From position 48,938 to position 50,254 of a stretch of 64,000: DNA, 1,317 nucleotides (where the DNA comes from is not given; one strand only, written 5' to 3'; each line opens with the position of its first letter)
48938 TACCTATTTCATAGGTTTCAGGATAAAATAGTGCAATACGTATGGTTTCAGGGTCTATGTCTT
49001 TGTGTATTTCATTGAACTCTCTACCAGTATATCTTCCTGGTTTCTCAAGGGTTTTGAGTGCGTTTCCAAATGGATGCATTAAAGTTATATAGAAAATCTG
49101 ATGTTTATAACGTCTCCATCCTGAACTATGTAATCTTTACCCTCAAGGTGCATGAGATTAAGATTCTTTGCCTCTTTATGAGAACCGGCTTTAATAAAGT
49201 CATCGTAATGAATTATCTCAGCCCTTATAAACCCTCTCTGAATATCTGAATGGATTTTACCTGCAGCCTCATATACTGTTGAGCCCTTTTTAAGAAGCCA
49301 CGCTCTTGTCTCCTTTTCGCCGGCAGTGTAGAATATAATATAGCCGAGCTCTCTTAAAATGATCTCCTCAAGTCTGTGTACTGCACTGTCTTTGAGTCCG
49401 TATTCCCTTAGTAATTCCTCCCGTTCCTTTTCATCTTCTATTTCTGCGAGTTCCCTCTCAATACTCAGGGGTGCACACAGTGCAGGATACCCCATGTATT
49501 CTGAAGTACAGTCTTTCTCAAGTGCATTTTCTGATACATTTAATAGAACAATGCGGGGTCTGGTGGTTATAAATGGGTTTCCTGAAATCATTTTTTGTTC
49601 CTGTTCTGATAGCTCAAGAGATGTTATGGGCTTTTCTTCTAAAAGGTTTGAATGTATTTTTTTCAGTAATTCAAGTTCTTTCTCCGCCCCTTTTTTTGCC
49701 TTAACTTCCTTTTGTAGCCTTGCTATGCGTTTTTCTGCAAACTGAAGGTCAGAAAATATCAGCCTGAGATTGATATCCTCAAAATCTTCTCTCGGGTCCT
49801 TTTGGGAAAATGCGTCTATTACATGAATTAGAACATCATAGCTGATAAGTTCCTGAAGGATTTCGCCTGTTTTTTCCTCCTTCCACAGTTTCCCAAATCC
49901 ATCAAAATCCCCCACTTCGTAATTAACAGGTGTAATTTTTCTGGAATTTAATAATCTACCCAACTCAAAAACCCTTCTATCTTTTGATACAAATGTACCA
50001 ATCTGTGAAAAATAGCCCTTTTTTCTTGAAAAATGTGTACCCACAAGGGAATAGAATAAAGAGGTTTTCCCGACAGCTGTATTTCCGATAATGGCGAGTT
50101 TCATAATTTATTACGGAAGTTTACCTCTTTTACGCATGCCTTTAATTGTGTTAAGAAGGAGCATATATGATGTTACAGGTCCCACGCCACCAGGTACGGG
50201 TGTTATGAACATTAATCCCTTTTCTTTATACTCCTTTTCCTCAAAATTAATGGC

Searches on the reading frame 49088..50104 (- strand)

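Call 44: search_protein_families(library=pfam, proteins=[window:49088-50104:-], max_evalue=0.00001)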
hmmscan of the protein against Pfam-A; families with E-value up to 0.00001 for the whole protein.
window:49088-50104:- (339 aa): 1 family
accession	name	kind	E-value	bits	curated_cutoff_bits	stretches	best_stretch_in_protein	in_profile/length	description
PF06071.19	YchF-GTPase_C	-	5.1e-34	116.7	27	1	256-337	2-83/84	Protein of unknown function (DUF933)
